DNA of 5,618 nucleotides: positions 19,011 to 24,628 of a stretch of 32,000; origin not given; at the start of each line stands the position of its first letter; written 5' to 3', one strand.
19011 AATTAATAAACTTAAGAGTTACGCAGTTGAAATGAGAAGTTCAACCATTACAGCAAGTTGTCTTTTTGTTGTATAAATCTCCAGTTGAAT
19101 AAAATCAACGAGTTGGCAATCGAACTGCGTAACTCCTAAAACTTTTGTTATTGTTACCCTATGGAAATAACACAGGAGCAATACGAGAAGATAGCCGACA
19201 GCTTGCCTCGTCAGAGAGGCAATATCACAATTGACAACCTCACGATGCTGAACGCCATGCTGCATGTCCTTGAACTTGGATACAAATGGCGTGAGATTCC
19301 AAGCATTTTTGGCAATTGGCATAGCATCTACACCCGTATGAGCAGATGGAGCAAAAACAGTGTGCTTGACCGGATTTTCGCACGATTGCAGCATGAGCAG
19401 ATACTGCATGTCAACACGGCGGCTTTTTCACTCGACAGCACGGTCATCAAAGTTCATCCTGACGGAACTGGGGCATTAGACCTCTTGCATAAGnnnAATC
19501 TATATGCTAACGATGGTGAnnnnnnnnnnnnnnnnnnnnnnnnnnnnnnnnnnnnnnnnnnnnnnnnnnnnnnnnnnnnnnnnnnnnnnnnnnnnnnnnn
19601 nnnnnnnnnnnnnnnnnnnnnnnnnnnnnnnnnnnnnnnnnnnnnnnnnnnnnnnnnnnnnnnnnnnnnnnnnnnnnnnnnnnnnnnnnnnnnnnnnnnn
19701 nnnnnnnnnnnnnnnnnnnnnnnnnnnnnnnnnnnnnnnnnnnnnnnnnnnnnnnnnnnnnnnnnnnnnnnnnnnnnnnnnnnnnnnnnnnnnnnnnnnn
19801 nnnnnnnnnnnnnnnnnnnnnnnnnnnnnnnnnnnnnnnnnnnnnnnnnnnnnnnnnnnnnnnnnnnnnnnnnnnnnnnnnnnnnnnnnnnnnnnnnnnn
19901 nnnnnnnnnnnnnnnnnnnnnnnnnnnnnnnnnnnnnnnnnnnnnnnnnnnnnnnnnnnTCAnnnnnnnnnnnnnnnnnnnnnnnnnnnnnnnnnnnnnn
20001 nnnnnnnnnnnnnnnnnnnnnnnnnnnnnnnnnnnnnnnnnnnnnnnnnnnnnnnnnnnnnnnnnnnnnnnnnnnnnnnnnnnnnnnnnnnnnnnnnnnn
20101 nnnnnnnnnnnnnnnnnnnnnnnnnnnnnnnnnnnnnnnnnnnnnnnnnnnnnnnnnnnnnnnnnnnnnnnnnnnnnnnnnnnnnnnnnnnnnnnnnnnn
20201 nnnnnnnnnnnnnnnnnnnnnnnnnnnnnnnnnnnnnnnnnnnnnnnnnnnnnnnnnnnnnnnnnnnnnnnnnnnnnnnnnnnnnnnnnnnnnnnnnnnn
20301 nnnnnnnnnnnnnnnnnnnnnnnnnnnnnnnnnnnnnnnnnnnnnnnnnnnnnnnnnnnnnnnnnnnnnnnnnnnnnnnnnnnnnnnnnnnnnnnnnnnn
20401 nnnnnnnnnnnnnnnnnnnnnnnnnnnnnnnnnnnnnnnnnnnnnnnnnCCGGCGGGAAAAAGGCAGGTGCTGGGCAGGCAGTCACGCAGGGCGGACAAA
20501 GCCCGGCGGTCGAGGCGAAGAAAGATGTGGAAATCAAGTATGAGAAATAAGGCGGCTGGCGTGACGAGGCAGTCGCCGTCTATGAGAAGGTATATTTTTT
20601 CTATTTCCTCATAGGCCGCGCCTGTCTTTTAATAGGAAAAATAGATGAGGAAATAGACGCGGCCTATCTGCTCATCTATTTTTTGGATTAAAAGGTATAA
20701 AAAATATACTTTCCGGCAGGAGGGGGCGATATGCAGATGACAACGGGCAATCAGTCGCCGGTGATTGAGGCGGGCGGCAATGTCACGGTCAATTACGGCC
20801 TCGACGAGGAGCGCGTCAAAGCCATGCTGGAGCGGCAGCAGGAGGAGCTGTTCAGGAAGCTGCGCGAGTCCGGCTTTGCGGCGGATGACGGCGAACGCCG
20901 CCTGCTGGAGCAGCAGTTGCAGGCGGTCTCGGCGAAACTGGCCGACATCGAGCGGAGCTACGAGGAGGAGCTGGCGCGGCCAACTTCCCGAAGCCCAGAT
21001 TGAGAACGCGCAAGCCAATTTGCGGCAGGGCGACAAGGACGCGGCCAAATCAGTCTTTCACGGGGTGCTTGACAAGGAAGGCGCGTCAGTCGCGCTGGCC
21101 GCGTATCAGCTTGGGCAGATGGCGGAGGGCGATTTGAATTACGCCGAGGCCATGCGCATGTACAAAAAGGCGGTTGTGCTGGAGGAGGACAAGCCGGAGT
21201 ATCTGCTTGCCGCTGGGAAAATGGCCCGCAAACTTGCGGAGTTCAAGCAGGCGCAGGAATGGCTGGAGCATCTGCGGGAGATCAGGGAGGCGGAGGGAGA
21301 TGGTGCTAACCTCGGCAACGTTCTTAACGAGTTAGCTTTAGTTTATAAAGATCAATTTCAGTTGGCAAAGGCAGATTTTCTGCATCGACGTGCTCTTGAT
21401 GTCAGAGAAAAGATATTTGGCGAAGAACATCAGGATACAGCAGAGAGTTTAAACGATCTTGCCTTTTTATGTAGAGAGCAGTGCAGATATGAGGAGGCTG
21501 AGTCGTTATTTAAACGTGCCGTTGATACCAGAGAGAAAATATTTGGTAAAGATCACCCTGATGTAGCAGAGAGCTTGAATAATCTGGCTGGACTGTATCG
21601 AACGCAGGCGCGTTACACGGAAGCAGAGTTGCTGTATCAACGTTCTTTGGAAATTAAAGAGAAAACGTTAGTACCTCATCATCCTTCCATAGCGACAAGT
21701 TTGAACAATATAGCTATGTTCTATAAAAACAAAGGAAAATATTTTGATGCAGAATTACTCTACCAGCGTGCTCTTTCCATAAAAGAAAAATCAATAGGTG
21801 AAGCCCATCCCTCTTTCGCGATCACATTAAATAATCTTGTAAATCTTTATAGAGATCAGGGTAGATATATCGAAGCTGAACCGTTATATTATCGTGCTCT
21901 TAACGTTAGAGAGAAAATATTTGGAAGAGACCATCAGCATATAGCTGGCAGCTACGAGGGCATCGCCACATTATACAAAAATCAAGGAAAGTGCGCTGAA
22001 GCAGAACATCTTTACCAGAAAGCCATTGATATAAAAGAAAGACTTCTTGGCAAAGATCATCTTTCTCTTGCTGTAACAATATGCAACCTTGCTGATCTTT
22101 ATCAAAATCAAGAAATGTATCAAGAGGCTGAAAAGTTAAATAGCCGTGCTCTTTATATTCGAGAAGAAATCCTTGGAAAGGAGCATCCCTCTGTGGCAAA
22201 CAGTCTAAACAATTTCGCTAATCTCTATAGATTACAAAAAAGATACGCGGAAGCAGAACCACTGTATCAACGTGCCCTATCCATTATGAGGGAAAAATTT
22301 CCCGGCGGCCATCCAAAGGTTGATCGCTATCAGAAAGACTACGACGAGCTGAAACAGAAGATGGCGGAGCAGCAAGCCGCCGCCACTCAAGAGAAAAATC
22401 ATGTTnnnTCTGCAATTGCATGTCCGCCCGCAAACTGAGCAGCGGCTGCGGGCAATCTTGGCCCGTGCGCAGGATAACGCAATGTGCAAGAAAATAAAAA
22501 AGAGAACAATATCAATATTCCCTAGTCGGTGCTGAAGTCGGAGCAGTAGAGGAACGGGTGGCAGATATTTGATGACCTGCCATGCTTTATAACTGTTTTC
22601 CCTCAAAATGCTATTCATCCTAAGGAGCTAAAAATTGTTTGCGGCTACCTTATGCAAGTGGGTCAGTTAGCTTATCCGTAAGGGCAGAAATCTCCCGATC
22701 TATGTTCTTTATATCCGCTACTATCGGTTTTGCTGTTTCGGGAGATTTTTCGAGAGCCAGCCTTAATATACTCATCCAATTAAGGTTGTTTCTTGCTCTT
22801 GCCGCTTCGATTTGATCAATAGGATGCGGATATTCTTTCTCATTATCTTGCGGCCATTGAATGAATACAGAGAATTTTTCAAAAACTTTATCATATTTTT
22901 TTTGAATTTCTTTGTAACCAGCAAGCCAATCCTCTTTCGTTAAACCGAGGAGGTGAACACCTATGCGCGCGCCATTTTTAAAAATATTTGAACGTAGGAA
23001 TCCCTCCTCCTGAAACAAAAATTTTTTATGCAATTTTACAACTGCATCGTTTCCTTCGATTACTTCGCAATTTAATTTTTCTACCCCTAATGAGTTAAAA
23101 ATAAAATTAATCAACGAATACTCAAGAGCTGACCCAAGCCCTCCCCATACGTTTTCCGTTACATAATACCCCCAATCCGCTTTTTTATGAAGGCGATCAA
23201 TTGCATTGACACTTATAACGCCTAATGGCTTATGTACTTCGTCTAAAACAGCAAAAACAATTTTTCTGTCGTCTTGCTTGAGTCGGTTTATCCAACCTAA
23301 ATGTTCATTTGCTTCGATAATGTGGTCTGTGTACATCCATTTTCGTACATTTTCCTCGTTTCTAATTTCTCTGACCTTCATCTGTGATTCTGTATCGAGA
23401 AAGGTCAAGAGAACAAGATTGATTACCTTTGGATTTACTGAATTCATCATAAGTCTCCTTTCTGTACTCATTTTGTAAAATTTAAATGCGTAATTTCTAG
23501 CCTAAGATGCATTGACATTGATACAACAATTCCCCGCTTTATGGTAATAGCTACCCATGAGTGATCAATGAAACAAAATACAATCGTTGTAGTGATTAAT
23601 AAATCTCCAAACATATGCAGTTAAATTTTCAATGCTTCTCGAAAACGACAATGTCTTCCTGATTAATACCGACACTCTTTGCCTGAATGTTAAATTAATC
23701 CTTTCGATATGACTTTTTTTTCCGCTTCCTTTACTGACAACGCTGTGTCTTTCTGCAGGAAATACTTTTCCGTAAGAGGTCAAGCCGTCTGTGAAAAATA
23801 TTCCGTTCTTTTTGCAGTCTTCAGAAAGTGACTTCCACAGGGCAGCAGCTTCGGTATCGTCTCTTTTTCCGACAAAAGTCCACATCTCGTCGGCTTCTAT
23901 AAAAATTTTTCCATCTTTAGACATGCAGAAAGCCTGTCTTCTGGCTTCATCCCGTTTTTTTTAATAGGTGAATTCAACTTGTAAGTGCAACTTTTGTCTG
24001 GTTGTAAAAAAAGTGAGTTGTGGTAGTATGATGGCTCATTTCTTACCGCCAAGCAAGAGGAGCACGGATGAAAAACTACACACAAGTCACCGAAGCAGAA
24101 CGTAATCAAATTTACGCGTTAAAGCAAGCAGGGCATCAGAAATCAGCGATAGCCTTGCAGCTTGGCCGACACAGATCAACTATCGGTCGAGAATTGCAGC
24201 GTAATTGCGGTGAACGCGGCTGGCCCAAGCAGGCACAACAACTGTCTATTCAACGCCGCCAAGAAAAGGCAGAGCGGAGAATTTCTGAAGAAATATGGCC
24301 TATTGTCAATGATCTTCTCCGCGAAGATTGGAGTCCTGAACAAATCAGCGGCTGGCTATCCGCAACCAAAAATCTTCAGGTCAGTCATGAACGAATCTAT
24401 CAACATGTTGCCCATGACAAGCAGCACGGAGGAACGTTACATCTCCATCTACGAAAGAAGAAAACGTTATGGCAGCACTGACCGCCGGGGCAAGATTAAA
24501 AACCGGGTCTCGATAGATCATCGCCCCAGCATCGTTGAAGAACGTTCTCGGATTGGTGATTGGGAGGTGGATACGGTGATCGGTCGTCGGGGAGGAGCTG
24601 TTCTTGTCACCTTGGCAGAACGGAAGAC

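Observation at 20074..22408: Adjacent membrane protein and KLC-type TPR protein share a short QSP-x-[VI]-x-[AS]-GG-x-VT-[IV]-x-YG motif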

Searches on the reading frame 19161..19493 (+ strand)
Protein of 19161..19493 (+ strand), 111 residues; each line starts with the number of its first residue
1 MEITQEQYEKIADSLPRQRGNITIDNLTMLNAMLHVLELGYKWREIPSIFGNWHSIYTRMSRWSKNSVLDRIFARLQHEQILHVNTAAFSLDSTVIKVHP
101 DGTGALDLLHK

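Call 7: search_protein_families(library=pfam, proteins=[window:19161-19493:+], max_evalue=0.01)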
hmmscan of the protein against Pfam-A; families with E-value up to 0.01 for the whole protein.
window:19161-19493:+ (111 aa): 1 family
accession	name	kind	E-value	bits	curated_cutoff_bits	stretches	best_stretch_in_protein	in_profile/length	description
PF13340.11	DUF4096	-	6.7e-17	62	34.3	1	3-73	1-76/76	Putative transposase of IS4/5 family (DUF4096)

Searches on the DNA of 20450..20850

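Call 65: search_rna_families(source=window, start=20450, end=20850, threshold=evalue, max_evalue=1)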
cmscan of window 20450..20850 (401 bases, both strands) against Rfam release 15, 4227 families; matches with E-value up to 1: 4.
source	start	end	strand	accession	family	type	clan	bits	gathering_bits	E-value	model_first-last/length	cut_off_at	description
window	20517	20610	+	RF00353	snoR31_Z110_Z27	Gene; snRNA; snoRNA; CD-box;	-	23.1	45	0.72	1-97/97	no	Small nucleolar RNA snoR31/Z110/Z27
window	20567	20681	+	RF02450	ncr1175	Gene; sRNA;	-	21.9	60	0.098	1-110/110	no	Bacillus sRNA ncr1175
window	20634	20685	+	RF00692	MIR171_2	Gene; miRNA;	CL00099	17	65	0.49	1-111/111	no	MIR171_2 microRNA precursor family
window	20635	20684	-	RF03553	mir-190_2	Gene; miRNA;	-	16.5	129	0.9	1-123/123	no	mir-190_2 microRNA precursor family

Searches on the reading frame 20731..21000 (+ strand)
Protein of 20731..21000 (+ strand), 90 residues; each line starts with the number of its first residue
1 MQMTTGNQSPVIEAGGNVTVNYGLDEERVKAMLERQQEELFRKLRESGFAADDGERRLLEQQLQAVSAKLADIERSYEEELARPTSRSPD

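Call 7: search_protein_families(library=pfam, proteins=[window:20731-21000:+], max_evalue=0.01)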
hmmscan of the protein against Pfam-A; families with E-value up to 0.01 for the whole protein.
window:20731-21000:+ (90 aa): 1 family
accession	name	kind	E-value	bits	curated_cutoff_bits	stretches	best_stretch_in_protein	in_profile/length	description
PF02120.21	Flg_hook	-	0.00055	20.1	29.8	1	14-53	34-73/85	Flagellar hook-length control protein FliK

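Call 27: search_protein_families(library=padloc, proteins=[window:20731-21000:+], max_evalue=0.1)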
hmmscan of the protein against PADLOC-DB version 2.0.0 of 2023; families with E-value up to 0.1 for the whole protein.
window:20731-21000:+ (90 aa): 0 families

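Call 28: search_protein_families(library=ncbifam, proteins=[window:20731-21000:+], max_evalue=0.1)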
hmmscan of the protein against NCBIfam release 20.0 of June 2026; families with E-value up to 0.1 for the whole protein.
window:20731-21000:+ (90 aa): 1 family
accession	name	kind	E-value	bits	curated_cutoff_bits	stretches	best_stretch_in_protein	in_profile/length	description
NF038317.1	DISARM_DrmD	equivalog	0.032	12.5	610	1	25-84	934-997/1021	DISARM system SNF2-like helicase DrmD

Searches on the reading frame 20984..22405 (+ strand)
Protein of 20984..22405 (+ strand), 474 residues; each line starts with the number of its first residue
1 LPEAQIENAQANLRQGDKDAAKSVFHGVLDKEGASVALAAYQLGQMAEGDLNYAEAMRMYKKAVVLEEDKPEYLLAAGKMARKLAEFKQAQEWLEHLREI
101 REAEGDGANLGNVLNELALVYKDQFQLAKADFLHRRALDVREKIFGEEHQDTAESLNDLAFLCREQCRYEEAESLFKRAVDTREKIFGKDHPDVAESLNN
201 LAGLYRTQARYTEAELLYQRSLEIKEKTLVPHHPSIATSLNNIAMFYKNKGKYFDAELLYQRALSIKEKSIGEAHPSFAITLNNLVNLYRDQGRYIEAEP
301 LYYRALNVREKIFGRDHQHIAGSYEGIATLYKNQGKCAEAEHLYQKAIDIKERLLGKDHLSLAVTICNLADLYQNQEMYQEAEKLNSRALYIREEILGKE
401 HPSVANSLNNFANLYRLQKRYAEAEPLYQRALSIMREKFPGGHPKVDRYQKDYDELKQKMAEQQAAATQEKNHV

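Call 7: search_protein_families(library=pfam, proteins=[window:20984-22405:+], max_evalue=0.01)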
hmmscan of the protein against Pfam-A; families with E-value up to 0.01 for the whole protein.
window:20984-22405:+ (474 aa): 15 families
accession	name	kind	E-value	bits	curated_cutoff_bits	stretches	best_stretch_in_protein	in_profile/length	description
PF13374.12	TPR_10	-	2.2e-91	298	27.5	8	280-319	3-42/42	Tetratricopeptide repeat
PF13424.12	TPR_12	-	2.6e-91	300.3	30.1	7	151-227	1-77/77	Tetratricopeptide repeat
PF24885.1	TPR_NPHP3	-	1.6e-77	260.6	100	5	219-311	123-215/239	Nephrocystin-3 TPR domain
PF00515.34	TPR_1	-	2.3e-28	97.3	27.8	3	405-434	1-30/34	Tetratricopeptide repeat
PF07719.23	TPR_2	-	3.7e-25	86.4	27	3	406-435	2-31/34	Tetratricopeptide repeat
PF13176.12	TPR_7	-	5.2e-25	85.8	27.9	2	197-226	1-30/36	Tetratricopeptide repeat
PF13181.12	TPR_8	-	3e-21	74.1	25.7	0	195-227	1-33/34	Tetratricopeptide repeat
PF13432.12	TPR_16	-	6.2e-14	52.6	32.7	1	168-224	12-60/65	Tetratricopeptide repeat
PF17874.7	TPR_MalT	-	7.7e-13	48.9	45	1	278-391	79-189/336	MalT-like TPR region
PF13431.12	TPR_17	-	8.3e-13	48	24.4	0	401-425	9-33/34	Tetratricopeptide repeat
PF13428.12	TPR_14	-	1.4e-11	44.3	23.5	0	412-433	8-29/44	Tetratricopeptide repeat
PF14559.12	TPR_19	-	2.1e-08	34.8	25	0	168-224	6-54/68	Tetratricopeptide repeat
PF23938.1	DUF7273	-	3.2e-05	24.4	31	0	325-354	17-46/65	Domain of unknown function (DUF7273)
PF21325.3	SHPRH_helical-1st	-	0.0022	18.6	27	0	317-377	20-83/95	E3 ubiquitin-protein ligase SHPRH, first helical domain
PF17139.9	DUF5112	-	0.0035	17.2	29.4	0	147-182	32-67/266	Domain of unknown function (DUF5112)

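Call 27: search_protein_families(library=padloc, proteins=[window:20984-22405:+], max_evalue=0.1)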
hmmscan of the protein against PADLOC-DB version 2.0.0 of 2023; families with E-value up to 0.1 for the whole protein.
window:20984-22405:+ (474 aa): 1 family
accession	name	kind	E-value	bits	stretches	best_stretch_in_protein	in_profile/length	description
PDLC01169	TPR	-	1.3e-13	48.9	3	279-405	109-221/252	TPR repeats containing protein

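Call 28: search_protein_families(library=ncbifam, proteins=[window:20984-22405:+], max_evalue=0.1)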
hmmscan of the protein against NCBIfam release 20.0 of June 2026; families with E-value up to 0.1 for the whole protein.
window:20984-22405:+ (474 aa): 17 families
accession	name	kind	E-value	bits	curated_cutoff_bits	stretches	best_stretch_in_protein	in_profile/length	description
NF040586.1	FxSxx_TPR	equivalog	8.3e-43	146.9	300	2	36-323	434-726/830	FxSxx-COOH system tetratricopeptide repeat protein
NF053520.1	HK_Porph_FimS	equivalog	6e-21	74.3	600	4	289-397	134-238/618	sensor histidine kinase FimS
TIGR02521.1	type_IV_pilW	equivalog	9.1e-15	54.8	154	3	114-262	68-194/234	type IV pilus biogenesis/stability protein PilW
TIGR02917.1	PEP_TPR_lipo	equivalog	1.6e-10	39.6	312.2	0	363-434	770-832/899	XrtA/PEP-CTERM system TPR-repeat protein PrsT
NF033762.1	social_mot_Tgl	equivalog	7.9e-10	38.5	225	2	273-308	94-129/252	social motility TPR repeat lipoprotein Tgl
NF041717.1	HaaA_phane_TPR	equivalog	1.9e-09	36.2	1125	1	23-311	580-864/882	cyclophane-containing RiPP biosynthesis TPR protein HaaT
TIGR00540.1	TPR_hemY_coli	hypoth_equivalog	2.5e-09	36.4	142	1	6-117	265-372/385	heme biosynthesis-associated TPR protein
NF002725.1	PRK02603.1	equivalog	3.7e-08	33.6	143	1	35-130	33-125/173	photosystem I assembly protein Ycf3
NF033920.0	C39_PA2778_fam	equivalog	5.6e-08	32.5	150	0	326-392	195-253/255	PA2778 family cysteine peptidase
NF053779.1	BT3442_fam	equivalog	2.6e-06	26.4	940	1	289-449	112-266/563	BT3442 family protein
TIGR02552.1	LcrH_SycD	equivalog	2.1e-05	24.3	104.8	1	15-103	31-118/136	SycD/LcrH family type III secretion system chaperone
NF040959.1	MamA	equivalog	2.4e-05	23.8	200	1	8-181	43-201/204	magnetosome protein MamA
NF006608.0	PRK09169.1-2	subfamily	0.00018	18.6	2775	1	92-412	305-624/2319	hypothetical protein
TIGR02795.1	tol_pal_ybgF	equivalog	0.0006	20.4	90.1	1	2-97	2-102/119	tol-pal system protein YbgF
NF053607.1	CHU_0125_OmpA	equivalog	0.002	16.7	620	1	167-262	28-112/639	CHU_0125 family OmpA-like outer membrane integrity protein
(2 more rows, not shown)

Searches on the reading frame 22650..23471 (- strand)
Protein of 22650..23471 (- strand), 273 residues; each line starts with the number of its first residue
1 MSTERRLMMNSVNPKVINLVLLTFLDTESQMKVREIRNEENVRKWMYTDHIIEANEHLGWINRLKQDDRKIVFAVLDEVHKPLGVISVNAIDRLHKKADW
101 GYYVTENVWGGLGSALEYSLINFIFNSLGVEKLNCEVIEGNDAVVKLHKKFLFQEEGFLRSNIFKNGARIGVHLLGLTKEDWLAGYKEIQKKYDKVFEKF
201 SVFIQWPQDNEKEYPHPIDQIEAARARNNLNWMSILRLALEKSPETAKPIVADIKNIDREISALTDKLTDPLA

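Call 7: search_protein_families(library=pfam, proteins=[window:22650-23471:-], max_evalue=0.01)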
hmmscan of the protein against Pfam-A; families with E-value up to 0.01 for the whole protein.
window:22650-23471:- (273 aa): 3 families
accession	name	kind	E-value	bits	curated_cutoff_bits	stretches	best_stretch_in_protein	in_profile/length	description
PF13302.13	Acetyltransf_3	-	1.2e-10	42.7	25.4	1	33-151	15-135/138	Acetyltransferase (GNAT) domain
PF13420.13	Acetyltransf_4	-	4.1e-09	37.1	24.3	1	33-170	12-151/155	Acetyltransferase (GNAT) domain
PF00583.31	Acetyltransf_1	-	5.2e-06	27.2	20.7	1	50-151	12-114/116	Acetyltransferase (GNAT) family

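Call 27: search_protein_families(library=padloc, proteins=[window:22650-23471:-], max_evalue=0.1)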
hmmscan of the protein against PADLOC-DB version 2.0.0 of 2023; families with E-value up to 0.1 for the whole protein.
window:22650-23471:- (273 aa): 0 families

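Call 28: search_protein_families(library=ncbifam, proteins=[window:22650-23471:-], max_evalue=0.1)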
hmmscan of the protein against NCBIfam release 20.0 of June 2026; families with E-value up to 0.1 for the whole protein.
window:22650-23471:- (273 aa): 7 families
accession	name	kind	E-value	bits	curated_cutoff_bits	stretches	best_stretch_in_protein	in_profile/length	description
TIGR03585.1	PseH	equivalog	4.3e-40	137.3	93.1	1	22-175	3-155/156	UDP-4-amino-4,6-dideoxy-N-acetyl-beta-L-altrosamine N-acetyltransferase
NF007527.0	PRK10140.1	equivalog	5.3e-07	29.6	236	1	32-172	16-155/162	N-acetyltransferase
NF011709.0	PRK15130.1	equivalog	1.1e-05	25.3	218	1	25-192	12-179/186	spermidine N1-acetyltransferase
NF007539.0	PRK10151.1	equivalog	0.00013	21.6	184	1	67-173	64-170/179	50S ribosomal protein L7/L12-serine acetyltransferase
NF008072.0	PRK10809.1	equivalog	0.017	14.9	190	1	56-184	61-192/194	ribosomal protein S5-alanine N-acetyltransferase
NF040502.1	PPT_acetyltrans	equivalog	0.02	14.6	300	1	103-169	92-158/183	phosphinothricin N-acetyltransferase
NF040503.1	resist_ArsN1a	equivalog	0.026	14.2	170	1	63-171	40-151/159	arsinothricin resistance N-acetyltransferase ArsN1 family A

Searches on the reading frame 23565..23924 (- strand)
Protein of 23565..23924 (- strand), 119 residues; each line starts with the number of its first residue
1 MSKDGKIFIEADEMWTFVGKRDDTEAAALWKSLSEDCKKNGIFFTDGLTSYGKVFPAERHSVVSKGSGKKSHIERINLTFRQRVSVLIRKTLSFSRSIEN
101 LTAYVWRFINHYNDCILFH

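Call 7: search_protein_families(library=pfam, proteins=[window:23565-23924:-], max_evalue=0.01)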
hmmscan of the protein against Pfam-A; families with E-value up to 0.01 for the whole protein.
window:23565-23924:- (119 aa): 1 family
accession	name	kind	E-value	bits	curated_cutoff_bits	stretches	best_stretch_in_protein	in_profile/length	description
PF03400.19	DDE_Tnp_IS1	-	7.1e-12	46.3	24.1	1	41-110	60-126/131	IS1 transposase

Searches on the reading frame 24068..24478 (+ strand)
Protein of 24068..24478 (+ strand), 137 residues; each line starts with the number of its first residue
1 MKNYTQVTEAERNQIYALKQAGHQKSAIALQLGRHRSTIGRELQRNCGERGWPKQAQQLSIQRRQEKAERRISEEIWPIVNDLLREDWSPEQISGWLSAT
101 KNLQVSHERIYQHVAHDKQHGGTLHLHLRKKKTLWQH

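Call 7: search_protein_families(library=pfam, proteins=[window:24068-24478:+], max_evalue=0.01)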
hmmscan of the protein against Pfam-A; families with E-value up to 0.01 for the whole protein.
window:24068-24478:+ (137 aa): 3 families
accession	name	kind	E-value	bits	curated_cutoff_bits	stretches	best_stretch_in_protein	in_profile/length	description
PF13936.12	HTH_38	-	2.5e-11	43.6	27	1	4-46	2-44/44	Helix-turn-helix domain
PF13384.12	HTH_23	-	0.00018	21.7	24.6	1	15-47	11-43/50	Homeodomain-like domain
PF13565.12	HTH_32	-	0.00042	21.3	33.7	1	38-113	1-72/73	Homeodomain-like domain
